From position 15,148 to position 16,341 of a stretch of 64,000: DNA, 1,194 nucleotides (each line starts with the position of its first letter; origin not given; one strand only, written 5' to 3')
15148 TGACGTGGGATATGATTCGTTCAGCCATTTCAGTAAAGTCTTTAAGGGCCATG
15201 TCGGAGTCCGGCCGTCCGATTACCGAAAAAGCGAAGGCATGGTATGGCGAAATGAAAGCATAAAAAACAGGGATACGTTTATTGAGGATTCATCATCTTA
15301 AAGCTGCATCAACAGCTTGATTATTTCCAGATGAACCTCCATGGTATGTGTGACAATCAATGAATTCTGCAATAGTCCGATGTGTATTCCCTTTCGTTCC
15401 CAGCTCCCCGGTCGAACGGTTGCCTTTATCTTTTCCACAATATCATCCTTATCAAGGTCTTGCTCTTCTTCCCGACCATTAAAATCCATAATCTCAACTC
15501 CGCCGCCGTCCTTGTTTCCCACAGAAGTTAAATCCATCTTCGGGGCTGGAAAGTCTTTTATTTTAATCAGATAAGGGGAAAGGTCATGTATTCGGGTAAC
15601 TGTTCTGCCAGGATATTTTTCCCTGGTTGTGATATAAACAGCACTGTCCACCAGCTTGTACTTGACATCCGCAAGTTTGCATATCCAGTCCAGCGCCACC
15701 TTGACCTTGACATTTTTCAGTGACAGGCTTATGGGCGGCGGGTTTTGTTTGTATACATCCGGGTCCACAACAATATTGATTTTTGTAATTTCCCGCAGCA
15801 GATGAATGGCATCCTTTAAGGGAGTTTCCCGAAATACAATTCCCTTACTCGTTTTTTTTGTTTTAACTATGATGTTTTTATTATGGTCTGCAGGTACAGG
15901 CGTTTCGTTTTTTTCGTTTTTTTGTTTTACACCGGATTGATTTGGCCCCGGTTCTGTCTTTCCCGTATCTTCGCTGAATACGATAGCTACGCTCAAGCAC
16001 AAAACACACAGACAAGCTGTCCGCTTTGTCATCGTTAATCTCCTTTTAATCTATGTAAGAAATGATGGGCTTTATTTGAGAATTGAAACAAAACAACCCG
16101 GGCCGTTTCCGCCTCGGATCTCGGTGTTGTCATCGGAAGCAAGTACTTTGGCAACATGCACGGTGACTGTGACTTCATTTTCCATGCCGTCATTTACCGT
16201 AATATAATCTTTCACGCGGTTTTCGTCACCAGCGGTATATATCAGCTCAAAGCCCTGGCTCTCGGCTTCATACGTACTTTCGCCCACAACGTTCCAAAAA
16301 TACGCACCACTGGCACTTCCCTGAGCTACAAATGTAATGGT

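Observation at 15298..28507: Co-oriented cell-surface gene cluster: HEAT-repeat protein, giant protease/adhesin, NIDO-like protein, mini-cargo, secretin-N-like protein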

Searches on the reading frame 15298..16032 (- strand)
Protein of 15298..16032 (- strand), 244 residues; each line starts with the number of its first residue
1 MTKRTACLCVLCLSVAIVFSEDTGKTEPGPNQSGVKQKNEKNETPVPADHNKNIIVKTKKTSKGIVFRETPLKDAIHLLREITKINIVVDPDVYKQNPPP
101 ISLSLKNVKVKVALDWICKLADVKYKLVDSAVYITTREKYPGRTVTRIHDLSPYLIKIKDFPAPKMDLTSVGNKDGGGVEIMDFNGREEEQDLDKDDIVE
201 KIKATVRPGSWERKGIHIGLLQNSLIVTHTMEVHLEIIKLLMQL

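Call 6: search_protein_families(library=pfam, proteins=[window:15298-16032:-], max_evalue=0.1)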
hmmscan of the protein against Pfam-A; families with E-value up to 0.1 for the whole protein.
window:15298-16032:- (244 aa): 1 family
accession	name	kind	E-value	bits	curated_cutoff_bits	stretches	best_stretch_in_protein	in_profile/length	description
PF16344.10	FecR_C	-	0.00067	20.1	24.4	1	65-134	2-70/70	FecR, C-terminal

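Call 7: search_protein_families(library=ncbifam, proteins=[window:15298-16032:-], max_evalue=0.1)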
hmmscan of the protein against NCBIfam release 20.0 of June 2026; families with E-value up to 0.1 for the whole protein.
window:15298-16032:- (244 aa): 4 families
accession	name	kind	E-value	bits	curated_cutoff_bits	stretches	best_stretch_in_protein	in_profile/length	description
NF042912.1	Amuc_1098_fam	equivalog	1.8e-06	26.3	750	1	64-157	310-376/805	Amuc_1098 family type IV pilus outer membrane protein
TIGR02515.1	IV_pilus_PilQ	subfamily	3.4e-05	23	284.35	1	65-139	6-76/428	type IV pilus secretin PilQ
NF010083.0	PRK13568.1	equivalog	0.0013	17.5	554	1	57-139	22-100/419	DNA uptake porin HofQ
NF007851.2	PRK10560.1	exception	0.032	13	598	1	59-135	20-92/412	DNA uptake porin HofQ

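Call 17: find_related_loci(query=window:15298-16032:-, collection=genome_contigs, flank=10000)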
Query window:15298-16032:- (244 aa) in genome_contigs; peptide patterns used: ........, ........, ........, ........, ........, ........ (x = any residue, [..] = any of these).
59 stretches matched a pattern, but none encodes a relative of the query by tblastn (E <= 1e-3).

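Call 18: find_homologous_proteins(query=window:15298-16032:-)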
Query window:15298-16032:- (244 aa): 8 proteins with E <= 0.001 among 386 candidates.
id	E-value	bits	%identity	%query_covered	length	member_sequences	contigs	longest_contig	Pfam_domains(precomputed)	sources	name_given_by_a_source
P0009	9.2e-158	541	100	100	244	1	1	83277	-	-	-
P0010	8.4e-113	394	73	100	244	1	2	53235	-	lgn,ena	-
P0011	1.6e-10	59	25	98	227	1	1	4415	-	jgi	jgi:hypothetical protein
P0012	9.3e-10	56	31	70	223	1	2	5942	-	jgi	jgi:hypothetical protein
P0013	2.0e-9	55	31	70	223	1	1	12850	-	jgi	jgi:type II secretory pathway component GspD/PulD (secretin)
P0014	2.0e-9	55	31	70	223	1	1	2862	-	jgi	jgi:type II secretory pathway component GspD/PulD (secretin)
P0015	2.3e-9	55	34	59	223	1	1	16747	-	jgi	jgi:type II secretory pathway component GspD/PulD (secretin)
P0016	1.1e-8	53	31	70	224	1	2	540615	-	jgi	jgi:hypothetical protein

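Call 19: find_encoding_contigs(protein=P0010, flank=10000, max_places=4)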
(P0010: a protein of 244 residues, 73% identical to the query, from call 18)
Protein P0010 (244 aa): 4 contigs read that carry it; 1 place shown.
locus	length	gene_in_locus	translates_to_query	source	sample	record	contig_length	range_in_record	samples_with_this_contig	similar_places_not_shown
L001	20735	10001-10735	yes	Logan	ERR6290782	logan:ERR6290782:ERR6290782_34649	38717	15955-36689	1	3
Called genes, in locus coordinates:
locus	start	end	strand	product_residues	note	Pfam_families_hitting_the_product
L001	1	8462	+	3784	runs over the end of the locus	-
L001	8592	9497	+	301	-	-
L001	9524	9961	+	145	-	-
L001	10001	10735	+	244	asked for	-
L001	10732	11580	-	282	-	PF12833:HTH_18, PF00165:HTH_AraC (weak)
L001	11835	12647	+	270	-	PF01261:AP_endonuc_2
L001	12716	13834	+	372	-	PF01408:GFO_IDH_MocA, PF02894:GFO_IDH_MocA_C, PF22725:GFO_IDH_MocA_C3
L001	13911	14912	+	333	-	PF01208:URO-D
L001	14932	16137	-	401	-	PF19577:DcaP (weak)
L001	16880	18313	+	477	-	PF13372:Alginate_exp (faint)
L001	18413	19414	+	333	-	PF13692:Glyco_trans_1_4 (weak)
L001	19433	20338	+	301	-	PF04060:FeS, PF12838:Fer4_7 (weak), PF12838:Fer4_7, PF12838:Fer4_7, PF13187:Fer4_9, PF13237:Fer4_10, PF00037:Fer4, PF12837:Fer4_6, +16 more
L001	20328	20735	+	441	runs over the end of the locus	PF13375:RnfC_N, PF01512:Complex1_51K, PF12797:Fer4_2 (faint), PF10531:SLBB (weak), PF13237:Fer4_10, PF12838:Fer4_7 (weak), PF13187:Fer4_9 (weak)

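Call 20: find_encoding_contigs(protein=P0016, flank=10000, max_places=3)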
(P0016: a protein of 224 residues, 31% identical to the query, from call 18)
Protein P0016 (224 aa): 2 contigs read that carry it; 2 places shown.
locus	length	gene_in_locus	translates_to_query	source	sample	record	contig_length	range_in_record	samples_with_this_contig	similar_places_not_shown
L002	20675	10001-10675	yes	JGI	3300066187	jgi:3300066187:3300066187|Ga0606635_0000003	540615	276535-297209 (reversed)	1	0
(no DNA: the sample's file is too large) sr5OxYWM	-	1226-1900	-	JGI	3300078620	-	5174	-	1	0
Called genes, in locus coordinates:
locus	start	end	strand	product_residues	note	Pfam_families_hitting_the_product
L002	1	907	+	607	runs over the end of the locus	PF00155:Aminotran_1_2, PF01041:DegT_DnrJ_EryC1 (weak), PF01053:Cys_Met_Meta_PP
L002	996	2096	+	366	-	PF00578:AhpC-TSA, PF08534:Redoxin, PF13905:Thioredoxin_8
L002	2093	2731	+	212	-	PF09986:DUF2225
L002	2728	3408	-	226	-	PF02190:LON_substr_bdg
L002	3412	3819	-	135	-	-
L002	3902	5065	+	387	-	PF13433:Peripla_BP_5, PF13458:Peripla_BP_6, PF01094:ANF_receptor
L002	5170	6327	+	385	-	PF13433:Peripla_BP_5, PF13458:Peripla_BP_6, PF01094:ANF_receptor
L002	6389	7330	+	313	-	PF02653:BPD_transp_2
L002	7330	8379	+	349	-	PF02653:BPD_transp_2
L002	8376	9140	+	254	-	PF00005:ABC_tran, PF13304:AAA_21 (faint), PF12399:BCA_ABC_TP_C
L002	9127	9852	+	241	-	PF00005:ABC_tran, PF25199:nSTAND_NTPase5 (faint), PF13304:AAA_21 (faint)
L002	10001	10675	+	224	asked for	-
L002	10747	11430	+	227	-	-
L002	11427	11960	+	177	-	PF00293:NUDIX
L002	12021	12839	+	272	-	-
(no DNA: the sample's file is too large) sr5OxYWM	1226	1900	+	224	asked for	-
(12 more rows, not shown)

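Call 23: find_related_loci(query=A1, collection=genome_contigs, flank=10000)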
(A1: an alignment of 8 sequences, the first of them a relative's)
Query A1 (244 aa) in genome_contigs; peptide patterns used: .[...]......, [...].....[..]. (x = any residue, [..] = any of these).
599 stretches matched a pattern (row limit reached: there are more); 8 encode a relative of the query (tblastn E <= 1e-3); 8 distinct loci.
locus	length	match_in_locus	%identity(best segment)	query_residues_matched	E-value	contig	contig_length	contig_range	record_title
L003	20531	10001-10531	30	65-244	7e-16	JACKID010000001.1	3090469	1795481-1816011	MAG: Planctomycetota bacterium isolate HK-STAS-PLAN-35 HK-STAS-PLAN-35_1, whole genome shotgun sequence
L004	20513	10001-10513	31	74-244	9e-16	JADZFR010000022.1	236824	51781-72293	MAG: Planctomycetota bacterium isolate SJ873 c_000000280427, whole genome shotgun sequence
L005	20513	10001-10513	31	74-244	9e-16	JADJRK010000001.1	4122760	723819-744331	MAG: Planctomycetota bacterium isolate Fred_18-Q3-R57-64_MAXAC.456 tig00000287-10-41217550, whole genome shotgun sequenc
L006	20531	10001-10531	29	65-244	1e-15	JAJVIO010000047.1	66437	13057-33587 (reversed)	MAG: Planctomycetota bacterium isolate Bin_90R c_000000001542, whole genome shotgun sequence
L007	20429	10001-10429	30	96-244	3e-13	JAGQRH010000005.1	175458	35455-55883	MAG: Planctomycetota bacterium isolate HKST-UBA87 NODE_5_length_175458_cov_4.919632, whole genome shotgun sequence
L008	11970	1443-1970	26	65-244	6e-13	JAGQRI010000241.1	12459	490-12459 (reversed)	MAG: Planctomycetota bacterium isolate HKST-UBA88 2015-01-06_1_(paired)_contig_120410, whole genome shotgun sequence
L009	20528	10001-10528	27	65-244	9e-13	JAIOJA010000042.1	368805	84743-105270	MAG: Planctomycetota bacterium isolate MAG_44 contig_107529, whole genome shotgun sequence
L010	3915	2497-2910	32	101-244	4e-11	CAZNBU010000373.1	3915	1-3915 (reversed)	MAG TPA_asm: uncultured Planctomycetaceae bacterium isolate binchicken_co350_24 genome assembly, contig: NODE_23904_leng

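Call 39: predict_structure(alignment_id=A1)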
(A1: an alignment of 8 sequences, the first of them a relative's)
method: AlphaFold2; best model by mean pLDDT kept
length: 244 residues; sequences in the alignment: 8
mean_pLDDT: 37.7   pTM: 0.20
mean pLDDT of the five models: 37.7, 36.3, 35.6, 34.8, 34.2
residues with pLDDT >= 90: 0; 70-90: 0; 50-70: 37; < 50: 207
segments of 3 or more residues with pLDDT < 50: 1-71, 78-80, 82-114, 116-123, 126-141, 143-199, 219-229, 242-244
pLDDT, mean of each block of 10 residues (from residue 1): 32 26 27 27 26 28 33 51 41 40 34 46 46 46 44 30 26 26 28 43 51 51 46 52 47
secondary structure, 60 per line:
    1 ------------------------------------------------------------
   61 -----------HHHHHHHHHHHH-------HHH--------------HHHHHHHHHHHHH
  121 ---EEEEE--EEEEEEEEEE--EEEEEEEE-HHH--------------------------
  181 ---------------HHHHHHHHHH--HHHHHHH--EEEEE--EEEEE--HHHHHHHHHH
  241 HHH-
elements in order: H72-83 H108-120 E124-128 E131-140 E143-150 H196-205 H208-214 E217-221 E224-228 H231-243

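Call 64: search_solved_structures(query=A1, max_evalue=10, show_alignments=3)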
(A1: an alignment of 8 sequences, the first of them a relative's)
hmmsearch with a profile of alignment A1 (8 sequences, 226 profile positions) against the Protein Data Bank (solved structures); distinct sequences matched with E-value up to 10: 13.
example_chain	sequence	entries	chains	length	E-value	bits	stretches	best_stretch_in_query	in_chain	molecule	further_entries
9sh1_A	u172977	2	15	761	0.00015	24.4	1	38-123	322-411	Type IV pilus biogenesis and competence protein PilQ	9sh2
4av2_A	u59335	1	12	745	0.00015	24.4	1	38-123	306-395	TYPE IV PILUS BIOGENESIS AND COMPETENCE PROTEIN PILQ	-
9x0w_A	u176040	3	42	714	0.0011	21.6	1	29-123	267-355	Fimbrial assembly protein PilQ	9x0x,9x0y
6ve2_A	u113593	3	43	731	0.0012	21.5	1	29-123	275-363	Fimbrial assembly protein PilQ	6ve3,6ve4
4ar0_A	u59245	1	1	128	0.0014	21.3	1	47-123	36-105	TYPE IV PILUS BIOGENESIS AND COMPETENCE PROTEIN PILQ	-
3jc8_Qa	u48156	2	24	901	0.0037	19.9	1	47-119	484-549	PilQ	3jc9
6w6m_A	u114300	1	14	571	0.017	17.8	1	40-126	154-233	Type IV pilus secretin PilQ family protein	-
4e9j_A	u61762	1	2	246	0.27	13.8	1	46-93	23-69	General secretion pathway protein D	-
4ec5_A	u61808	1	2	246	0.27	13.8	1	46-93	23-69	General secretion pathway protein D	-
5mp2_A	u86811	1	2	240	0.29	13.7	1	46-93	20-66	Type II secretion system protein D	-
5ngi_A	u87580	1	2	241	0.29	13.7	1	46-93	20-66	Type II secretion system protein D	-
4m0h_A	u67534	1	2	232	0.4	13.3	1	30-91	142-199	Conserved hypothetical protein, putative anti-sigma factor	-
4m0n_A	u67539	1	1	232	0.4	13.3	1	30-91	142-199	Conserved hypothetical protein, putative anti-sigma factor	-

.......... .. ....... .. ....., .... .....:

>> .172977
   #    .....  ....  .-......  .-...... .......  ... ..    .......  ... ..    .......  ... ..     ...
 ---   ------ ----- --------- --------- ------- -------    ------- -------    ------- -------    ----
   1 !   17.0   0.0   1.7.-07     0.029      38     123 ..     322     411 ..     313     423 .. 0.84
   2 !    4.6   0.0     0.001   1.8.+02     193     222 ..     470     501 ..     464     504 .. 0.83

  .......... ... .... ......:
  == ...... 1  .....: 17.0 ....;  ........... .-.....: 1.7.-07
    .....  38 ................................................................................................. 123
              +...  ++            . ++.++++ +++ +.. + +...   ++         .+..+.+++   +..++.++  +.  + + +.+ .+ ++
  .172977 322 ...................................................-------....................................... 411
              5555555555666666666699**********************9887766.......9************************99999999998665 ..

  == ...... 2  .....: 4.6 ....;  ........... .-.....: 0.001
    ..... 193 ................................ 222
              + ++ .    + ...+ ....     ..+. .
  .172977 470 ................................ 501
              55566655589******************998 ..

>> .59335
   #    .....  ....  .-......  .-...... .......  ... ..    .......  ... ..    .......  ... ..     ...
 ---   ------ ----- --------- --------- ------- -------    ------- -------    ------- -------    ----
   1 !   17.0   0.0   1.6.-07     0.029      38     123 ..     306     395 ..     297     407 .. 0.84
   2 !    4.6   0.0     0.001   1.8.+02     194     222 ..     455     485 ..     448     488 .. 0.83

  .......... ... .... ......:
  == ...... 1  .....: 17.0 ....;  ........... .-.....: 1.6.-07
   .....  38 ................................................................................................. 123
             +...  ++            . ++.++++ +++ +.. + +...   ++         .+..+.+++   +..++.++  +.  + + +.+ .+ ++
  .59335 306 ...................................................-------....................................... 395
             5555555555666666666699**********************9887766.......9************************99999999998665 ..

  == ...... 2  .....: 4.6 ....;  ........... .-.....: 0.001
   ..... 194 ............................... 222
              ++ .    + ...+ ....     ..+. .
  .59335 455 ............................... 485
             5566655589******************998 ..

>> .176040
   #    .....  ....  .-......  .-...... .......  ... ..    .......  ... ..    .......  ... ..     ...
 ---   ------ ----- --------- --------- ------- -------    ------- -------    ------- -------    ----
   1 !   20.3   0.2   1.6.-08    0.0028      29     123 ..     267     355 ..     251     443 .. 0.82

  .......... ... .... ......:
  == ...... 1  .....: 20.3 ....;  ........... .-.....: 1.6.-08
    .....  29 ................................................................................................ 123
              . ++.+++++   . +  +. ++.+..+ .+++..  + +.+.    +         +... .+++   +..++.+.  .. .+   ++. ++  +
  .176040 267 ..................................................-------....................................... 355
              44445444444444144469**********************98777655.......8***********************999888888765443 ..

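Call 80: find_encoding_contigs(protein=P0009, flank=1000, max_places=3)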
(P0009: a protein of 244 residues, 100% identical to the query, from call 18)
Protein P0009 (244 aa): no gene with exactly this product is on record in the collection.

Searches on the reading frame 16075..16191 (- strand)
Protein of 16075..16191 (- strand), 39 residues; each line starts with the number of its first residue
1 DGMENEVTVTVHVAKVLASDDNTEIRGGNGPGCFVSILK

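Call 57: search_protein_families(library=ncbifam, proteins=[window:16075-16191:-], max_evalue=10)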
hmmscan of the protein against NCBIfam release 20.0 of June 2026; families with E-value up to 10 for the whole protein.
seq(39 aa): 0 families
